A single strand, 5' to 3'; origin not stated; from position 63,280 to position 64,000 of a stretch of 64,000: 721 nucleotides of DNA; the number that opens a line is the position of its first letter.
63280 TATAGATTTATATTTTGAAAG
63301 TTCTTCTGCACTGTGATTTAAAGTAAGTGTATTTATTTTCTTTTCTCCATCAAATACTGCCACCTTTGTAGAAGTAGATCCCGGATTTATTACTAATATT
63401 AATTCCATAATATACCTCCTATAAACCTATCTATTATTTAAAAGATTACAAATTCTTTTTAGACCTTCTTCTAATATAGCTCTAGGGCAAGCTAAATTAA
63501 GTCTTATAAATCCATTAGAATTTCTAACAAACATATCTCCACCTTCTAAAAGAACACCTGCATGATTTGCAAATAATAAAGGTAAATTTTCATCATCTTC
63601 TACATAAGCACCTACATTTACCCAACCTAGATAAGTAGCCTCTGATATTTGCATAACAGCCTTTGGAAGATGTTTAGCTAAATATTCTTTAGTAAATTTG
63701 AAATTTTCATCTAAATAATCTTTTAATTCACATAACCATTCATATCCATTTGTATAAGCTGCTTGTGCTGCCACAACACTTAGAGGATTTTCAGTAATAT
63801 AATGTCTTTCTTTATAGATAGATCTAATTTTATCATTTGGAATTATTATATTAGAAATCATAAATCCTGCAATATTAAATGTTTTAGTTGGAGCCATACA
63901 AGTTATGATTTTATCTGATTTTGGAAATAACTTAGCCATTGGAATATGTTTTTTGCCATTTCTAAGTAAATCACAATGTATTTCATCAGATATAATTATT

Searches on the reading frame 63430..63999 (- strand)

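Call 80: search_protein_families(library=ncbifam, proteins=[window:63430-63999:-], max_evalue=0.00001)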
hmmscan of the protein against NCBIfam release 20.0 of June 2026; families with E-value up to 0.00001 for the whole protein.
window:63430-63999:- (190 aa): 20 families
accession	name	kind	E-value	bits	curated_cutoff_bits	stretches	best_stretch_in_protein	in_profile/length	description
TIGR04350.1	C_S_lyase_PatB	subfamily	2.8e-51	174.6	340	1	1-184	192-380/384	PatB family C-S lyase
NF041364.1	GntC_guanitoxin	equivalog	3.2e-15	55.9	415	1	1-185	169-355/356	guanitoxin biosynthesis PLP-dependent (S)-gamma-hydroxy-L-arginine cyclodehydratase GntC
NF006229.0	PRK08361.1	equivalog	3e-14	52.8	624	1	2-188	202-389/391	aspartate aminotransferase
NF041091.1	asp_aminotase_Arch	equivalog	1.7e-11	43.6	550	1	1-187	195-375/376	aspartate aminotransferase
NF005817.0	PRK07683.1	equivalog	5.1e-11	41.9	575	1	2-189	197-383/387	aminotransferase A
NF005588.0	PRK07309.1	equivalog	1e-09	37.8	576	1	2-188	202-387/391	pyridoxal phosphate-dependent aminotransferase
NF005855.0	PRK07777.1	equivalog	3.4e-09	36.5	553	1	2-185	199-386/391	pyridoxal phosphate-dependent aminotransferase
NF005593.0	PRK07324.1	equivalog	4e-09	36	476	1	2-189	189-370/373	aminotransferase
NF004975.0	PRK06348.1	equivalog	4.4e-08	32.5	549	1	1-186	197-382/384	pyridoxal phosphate-dependent aminotransferase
NF006756.0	PRK09276.1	subfamily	4.5e-08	32.4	507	1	1-185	201-384/387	LL-diaminopimelate aminotransferase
NF004770.0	PRK06108.1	subfamily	6.2e-07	28.6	422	1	2-189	206-394/396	pyridoxal phosphate-dependent aminotransferase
TIGR01265.1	tyr_nico_aTase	subfamily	8.4e-07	28.3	292.45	1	1-186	204-398/403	tyrosine/nicotianamine family aminotransferase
TIGR03540.1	DapC_direct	equivalog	1.4e-06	27.5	593.25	1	1-185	199-382/383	LL-diaminopimelate aminotransferase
NF006488.0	PRK08912.1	equivalog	2.6e-06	26.6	498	1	1-188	194-385/387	aminotransferase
TIGR03947.1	viomycin_VioD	equivalog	2.8e-06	26.5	390.9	1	20-187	193-359/359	capreomycidine synthase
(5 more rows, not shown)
